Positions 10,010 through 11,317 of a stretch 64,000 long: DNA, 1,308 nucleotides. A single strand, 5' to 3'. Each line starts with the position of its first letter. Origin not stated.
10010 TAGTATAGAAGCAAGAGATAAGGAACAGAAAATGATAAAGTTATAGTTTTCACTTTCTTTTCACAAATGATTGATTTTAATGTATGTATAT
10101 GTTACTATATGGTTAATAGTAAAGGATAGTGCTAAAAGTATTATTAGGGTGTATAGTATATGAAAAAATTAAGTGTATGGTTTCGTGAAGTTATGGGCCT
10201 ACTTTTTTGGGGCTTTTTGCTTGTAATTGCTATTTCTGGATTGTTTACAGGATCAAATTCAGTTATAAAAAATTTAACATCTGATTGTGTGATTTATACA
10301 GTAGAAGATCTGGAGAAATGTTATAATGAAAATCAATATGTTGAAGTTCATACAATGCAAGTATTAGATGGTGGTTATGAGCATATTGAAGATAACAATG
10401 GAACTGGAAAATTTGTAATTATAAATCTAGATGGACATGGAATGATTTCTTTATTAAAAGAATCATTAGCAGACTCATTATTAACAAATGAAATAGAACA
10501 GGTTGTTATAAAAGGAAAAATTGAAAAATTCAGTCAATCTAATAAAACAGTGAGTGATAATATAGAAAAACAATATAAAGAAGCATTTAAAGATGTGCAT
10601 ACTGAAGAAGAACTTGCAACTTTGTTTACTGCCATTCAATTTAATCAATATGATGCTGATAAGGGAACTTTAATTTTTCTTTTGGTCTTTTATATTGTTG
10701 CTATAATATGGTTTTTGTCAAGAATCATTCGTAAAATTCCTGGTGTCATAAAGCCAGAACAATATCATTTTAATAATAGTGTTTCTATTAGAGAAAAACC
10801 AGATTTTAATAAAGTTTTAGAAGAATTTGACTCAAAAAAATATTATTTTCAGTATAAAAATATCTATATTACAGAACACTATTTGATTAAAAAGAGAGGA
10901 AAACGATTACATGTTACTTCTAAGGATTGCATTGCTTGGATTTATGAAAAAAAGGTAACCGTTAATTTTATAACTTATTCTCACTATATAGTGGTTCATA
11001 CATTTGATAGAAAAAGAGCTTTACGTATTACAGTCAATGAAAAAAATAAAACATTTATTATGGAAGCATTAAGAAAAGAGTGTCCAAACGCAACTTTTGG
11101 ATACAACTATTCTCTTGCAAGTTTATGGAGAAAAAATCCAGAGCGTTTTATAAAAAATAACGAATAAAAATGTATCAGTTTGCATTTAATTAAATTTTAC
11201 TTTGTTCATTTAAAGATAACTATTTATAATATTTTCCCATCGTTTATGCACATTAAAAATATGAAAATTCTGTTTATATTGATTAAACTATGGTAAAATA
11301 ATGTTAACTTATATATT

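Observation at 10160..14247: Membrane-embedded KAP NTPase plus 2-TM partner embedded in the toxin island: candidate defence module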

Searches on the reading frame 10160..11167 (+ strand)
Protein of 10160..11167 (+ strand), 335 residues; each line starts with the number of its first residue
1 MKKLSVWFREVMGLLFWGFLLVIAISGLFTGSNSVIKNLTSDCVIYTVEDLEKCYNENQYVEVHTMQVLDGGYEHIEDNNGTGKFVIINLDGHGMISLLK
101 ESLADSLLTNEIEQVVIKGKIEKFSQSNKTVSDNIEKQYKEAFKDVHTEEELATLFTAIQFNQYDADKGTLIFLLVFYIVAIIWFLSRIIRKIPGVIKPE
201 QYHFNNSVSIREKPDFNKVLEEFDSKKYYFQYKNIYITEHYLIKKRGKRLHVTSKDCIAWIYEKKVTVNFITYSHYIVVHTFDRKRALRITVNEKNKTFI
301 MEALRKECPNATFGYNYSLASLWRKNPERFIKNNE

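Call 3: search_protein_families(library=pfam, proteins=[window:10160-11167:+], max_evalue=0.1)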
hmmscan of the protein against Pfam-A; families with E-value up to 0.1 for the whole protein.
window:10160-11167:+ (335 aa): 2 families
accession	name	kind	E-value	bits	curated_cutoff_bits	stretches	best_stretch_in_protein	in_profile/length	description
PF20456.3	DUF6709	-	2e-13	50.5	27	1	110-322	130-338/339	Family of unknown function (DUF6709)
PF20780.2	TssR_M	-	0.088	12.9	25.7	0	196-261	13-79/86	TssR second domain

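Call 4: search_protein_families(library=padloc, proteins=[window:10160-11167:+], max_evalue=0.1)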
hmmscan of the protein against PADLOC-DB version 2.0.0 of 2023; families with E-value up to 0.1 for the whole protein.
window:10160-11167:+ (335 aa): 0 families

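Call 5: search_protein_families(library=ncbifam, proteins=[window:10160-11167:+], max_evalue=0.1)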
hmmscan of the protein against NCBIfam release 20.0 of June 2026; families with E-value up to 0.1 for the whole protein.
window:10160-11167:+ (335 aa): 1 family
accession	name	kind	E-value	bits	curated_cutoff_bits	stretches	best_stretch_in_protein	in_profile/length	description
NF009134.0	PRK12487.1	equivalog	0.0096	15.7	196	1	76-124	51-99/161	putative 4-hydroxy-4-methyl-2-oxoglutarate aldolase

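Call 13: find_homologous_proteins(query=window:10160-11167:+)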
Query window:10160-11167:+ (335 aa): 4 proteins with E <= 0.001 among 1859 candidates.
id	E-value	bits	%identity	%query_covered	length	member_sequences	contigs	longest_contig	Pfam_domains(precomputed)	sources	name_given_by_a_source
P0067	5.2e-221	751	100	100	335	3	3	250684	PF20456.4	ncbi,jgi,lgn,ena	-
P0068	7.0e-106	372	52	99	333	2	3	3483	-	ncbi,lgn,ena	-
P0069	2.8e-64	236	40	89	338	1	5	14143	-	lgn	-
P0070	9.6e-54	201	37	96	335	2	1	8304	-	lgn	-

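Call 14: find_encoding_contigs(protein=P0067, flank=10000, max_places=5)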
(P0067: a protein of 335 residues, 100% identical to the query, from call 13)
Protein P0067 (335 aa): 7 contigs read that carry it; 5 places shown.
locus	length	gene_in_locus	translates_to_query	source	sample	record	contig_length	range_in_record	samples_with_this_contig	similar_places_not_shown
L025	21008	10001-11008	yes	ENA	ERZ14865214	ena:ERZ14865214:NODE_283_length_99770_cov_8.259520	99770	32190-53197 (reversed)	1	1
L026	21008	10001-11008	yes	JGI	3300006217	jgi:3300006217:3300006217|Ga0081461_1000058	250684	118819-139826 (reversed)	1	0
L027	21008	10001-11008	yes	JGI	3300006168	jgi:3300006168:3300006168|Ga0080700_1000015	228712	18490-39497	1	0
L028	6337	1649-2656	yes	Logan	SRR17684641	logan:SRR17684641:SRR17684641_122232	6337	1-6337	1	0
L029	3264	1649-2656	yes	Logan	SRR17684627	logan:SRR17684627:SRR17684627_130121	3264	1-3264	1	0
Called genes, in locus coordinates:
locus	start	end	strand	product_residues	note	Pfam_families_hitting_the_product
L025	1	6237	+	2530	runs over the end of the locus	PF20148:DUF6531, PF25023:TEN_YD-shell, PF05593:RHS_repeat (weak), PF25023:TEN_YD-shell, PF05593:RHS_repeat (weak), PF25023:TEN_YD-shell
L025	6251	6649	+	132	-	-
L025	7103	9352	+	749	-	PF05593:RHS_repeat (faint), PF25023:TEN_YD-shell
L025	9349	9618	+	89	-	-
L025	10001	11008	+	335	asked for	PF20456:DUF6709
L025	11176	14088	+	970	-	-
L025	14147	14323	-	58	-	-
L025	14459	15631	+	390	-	PF01098:FTSW_RODA_SPOVE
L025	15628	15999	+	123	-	PF07963:N_methyl (faint)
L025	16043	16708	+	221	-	PF10531:SLBB, PF00633:HHH (faint), PF12836:HHH_3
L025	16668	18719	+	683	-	PF13567:DUF4131, PF03772:Competence, PF00753:Lactamase_B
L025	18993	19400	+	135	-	PF06250:YhcG_C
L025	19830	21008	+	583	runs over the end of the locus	PF01807:Zn_ribbon_DnaG, PF08275:DNAG_N, PF13662:Toprim_4, PF01751:Toprim, PF13155:Toprim_2, PF13362:Toprim_3 (weak), PF10410:DnaB_bind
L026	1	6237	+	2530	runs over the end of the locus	PF20148:DUF6531, PF25023:TEN_YD-shell, PF05593:RHS_repeat (weak), PF25023:TEN_YD-shell, PF05593:RHS_repeat (weak), PF25023:TEN_YD-shell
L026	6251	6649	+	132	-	-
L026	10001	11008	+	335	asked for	PF20456:DUF6709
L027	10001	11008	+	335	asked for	PF20456:DUF6709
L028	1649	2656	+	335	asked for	PF20456:DUF6709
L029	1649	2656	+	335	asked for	PF20456:DUF6709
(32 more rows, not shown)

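Call 15: find_encoding_contigs(protein=P0068, flank=10000, max_places=4)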
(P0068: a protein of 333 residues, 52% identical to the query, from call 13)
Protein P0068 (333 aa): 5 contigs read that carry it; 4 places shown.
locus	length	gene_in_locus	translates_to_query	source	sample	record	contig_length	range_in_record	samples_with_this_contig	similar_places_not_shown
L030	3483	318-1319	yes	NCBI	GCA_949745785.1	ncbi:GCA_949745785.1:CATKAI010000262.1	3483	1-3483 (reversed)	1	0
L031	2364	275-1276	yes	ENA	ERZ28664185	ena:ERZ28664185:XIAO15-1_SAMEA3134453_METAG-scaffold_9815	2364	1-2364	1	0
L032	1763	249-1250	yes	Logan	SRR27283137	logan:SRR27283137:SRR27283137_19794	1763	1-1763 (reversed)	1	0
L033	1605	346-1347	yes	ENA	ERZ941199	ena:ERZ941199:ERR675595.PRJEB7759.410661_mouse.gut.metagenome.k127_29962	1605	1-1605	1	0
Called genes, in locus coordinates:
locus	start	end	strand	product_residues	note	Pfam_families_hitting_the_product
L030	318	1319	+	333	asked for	-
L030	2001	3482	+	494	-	?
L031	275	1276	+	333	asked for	-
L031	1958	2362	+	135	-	?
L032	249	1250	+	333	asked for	-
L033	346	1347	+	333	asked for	-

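Call 17: find_encoding_contigs(protein=P0069, flank=10000, max_places=3)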
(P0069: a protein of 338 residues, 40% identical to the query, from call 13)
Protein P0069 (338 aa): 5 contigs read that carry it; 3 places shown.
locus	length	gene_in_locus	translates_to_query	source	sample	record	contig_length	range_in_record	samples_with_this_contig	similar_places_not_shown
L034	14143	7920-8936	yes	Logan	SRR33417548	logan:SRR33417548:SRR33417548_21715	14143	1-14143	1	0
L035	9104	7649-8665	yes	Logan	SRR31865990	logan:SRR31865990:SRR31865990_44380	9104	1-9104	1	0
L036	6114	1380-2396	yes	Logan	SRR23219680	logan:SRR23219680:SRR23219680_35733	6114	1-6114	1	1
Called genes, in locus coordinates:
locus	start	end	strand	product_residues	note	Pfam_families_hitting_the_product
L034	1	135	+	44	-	?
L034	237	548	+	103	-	PF02498:Bro-N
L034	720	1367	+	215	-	PF01209:Ubie_methyltran, PF13489:Methyltransf_23, PF13649:Methyltransf_25, PF08241:Methyltransf_11, PF08242:Methyltransf_12, PF13847:Methyltransf_31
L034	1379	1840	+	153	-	PF00293:NUDIX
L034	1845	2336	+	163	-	-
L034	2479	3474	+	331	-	PF00962:A_deaminase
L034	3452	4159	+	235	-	PF01048:PNP_UDP_1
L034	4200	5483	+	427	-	PF05193:Peptidase_M16_C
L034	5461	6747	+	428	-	PF00675:Peptidase_M16, PF05193:Peptidase_M16_C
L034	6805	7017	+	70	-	PF03840:SecG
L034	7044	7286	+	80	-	PF11731:Cdd1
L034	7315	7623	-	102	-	PF07875:Coat_F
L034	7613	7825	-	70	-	-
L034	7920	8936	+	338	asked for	-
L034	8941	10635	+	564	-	PF00587:tRNA-synt_2b, PF04073:tRNA_edit, PF03129:HGTP_anticodon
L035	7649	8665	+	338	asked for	-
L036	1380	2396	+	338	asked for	-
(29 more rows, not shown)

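Call 18: find_encoding_contigs(protein=P0070, flank=10000, max_places=3)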
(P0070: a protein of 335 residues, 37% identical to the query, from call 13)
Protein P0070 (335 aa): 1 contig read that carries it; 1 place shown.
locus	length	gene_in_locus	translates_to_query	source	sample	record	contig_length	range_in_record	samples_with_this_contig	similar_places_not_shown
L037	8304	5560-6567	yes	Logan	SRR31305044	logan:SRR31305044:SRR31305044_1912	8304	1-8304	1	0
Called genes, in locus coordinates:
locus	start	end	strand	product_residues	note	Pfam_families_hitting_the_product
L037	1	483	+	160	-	?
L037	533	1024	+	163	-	-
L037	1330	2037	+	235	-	PF01048:PNP_UDP_1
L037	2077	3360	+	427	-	PF05193:Peptidase_M16_C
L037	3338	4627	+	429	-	PF00675:Peptidase_M16, PF05193:Peptidase_M16_C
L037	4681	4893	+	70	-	PF03840:SecG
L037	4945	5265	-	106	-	PF07875:Coat_F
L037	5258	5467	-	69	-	-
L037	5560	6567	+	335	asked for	-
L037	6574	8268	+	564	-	PF00587:tRNA-synt_2b, PF04073:tRNA_edit, PF03129:HGTP_anticodon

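Call 55: search_protein_families(library=phrogs, proteins=[window:10160-11167:+], max_evalue=0.01)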
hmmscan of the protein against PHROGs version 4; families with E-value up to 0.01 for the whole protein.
window:10160-11167:+ (335 aa): 0 families

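Call 72: predict_structure(alignment_id=A3)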
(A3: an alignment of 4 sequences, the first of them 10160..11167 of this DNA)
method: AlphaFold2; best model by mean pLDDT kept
length: 335 residues; sequences in the alignment: 4
mean_pLDDT: 70.4   pTM: 0.37
mean pLDDT of the five models: 70.4, 67.6, 67.6, 66.5, 56.0
residues with pLDDT >= 90: 0; 70-90: 211; 50-70: 90; < 50: 34
segments of 3 or more residues with pLDDT < 50: 1-3, 32-39, 194-211, 333-335
pLDDT, mean of each block of 10 residues (from residue 1): 56 74 68 47 77 72 79 66 77 78 79 71 70 79 77 71 58 68 72 43 37 64 81 86 78 79 77 80 73 83 84 68 63 43
secondary structure, 60 per line:
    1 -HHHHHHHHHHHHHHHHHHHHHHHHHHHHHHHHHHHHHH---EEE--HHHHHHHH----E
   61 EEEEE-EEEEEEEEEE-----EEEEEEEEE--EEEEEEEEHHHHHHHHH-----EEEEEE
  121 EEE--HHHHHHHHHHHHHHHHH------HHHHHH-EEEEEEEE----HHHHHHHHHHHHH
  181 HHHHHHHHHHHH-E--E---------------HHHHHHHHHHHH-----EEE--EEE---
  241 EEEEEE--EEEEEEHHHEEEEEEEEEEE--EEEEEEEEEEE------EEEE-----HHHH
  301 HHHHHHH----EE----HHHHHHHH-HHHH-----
elements in order: H2-39 E43-45 H48-55 E60-65 E67-76 E82-90 E93-100 H101-109 E115-123 H126-142 H149-154 E156-163 H168-192 H213-224 E230-232 E235-237 E241-246 E249-254 E258-268 E271-281 E288-291 H297-307 H318-325 H327-330

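Call 74: fold_search(model_id=the predicted structure, library=pdb)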
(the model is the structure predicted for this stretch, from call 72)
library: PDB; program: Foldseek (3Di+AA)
matches with E <= 10: 611; with E <= 0.001: 1
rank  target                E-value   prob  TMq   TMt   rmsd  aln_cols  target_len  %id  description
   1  3gyo                  6.4e-04  0.94  0.19  0.27  26.6       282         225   11  Se-Met Rtt106p (released 2009-12-08)
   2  3to1_B                1.0e-03  0.91  0.18  0.28  27.3       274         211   12  Two surfaces on Rtt106 mediate histone binding and chaperone activity (released 2011-12-21)
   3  4z2n                  2.0e-03  0.95  0.23  0.28  28.0       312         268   10  Crystal structure of human FACT SPT16 middle domain (released 2016-03-09)
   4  7xti_k                2.3e-03  0.87  0.21  0.16  26.0       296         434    8  RNA polymerase II elongation complex transcribing a nucleosome (EC58hex) (released 2022-10-12)
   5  3gyp                  2.3e-03  0.85  0.19  0.27  28.1       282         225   11  Rtt106p (released 2009-12-08)
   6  3tvv_B                2.4e-03  0.85  0.19  0.26  27.9       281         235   12  Structure of the tandem PH domains of Rtt106 (residues 68-315) (released 2012-02-01)
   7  4kho_A                2.8e-03  1.00  0.23  0.28   4.5       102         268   20  Structure of the FACT complex Subunit Spt16M (released 2013-05-29)
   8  4kha_A                3.6e-03  1.00  0.23  0.21   4.6       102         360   20  Structural basis of histone H2A-H2B recognition by the essential chaperone FACT (released 2013-05-29)
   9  7xti_j                3.8e-03  0.89  0.23  0.17  27.0       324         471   10  RNA polymerase II elongation complex transcribing a nucleosome (EC58hex) (released 2022-10-12)
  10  9wmw_j                3.8e-03  0.89  0.23  0.17  27.0       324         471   10  Co-transcriptional histone H3K36 methylation complex containing RNA polymerase II elongation complex, Set2, and the up (released 2025-12-24)
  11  3to1_A                3.8e-03  0.77  0.18  0.27  26.1       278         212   12  Two surfaces on Rtt106 mediate histone binding and chaperone activity (released 2011-12-21)
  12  5umu_A                4.2e-03  1.00  0.23  0.29  13.1       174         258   13  Crystal structure of the middle double PH domain of human FACT complex subunit SPT16 (released 2018-01-31)
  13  8xgc_L                5.3e-03  0.69  0.23  0.16  28.2       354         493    8  Structure of yeast replisome associated with FACT and histone hexamer, Composite map (released 2024-02-14)
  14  4kho_B                6.7e-03  1.00  0.23  0.28   4.6       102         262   20  Structure of the FACT complex Subunit Spt16M (released 2013-05-29)
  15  4ioy                  7.1e-03  0.99  0.23  0.30  13.5       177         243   11  Structure of the Spt16 Middle Domain Reveals Functional Features of the Histone Chaperone FACT (released 2013-02-20)
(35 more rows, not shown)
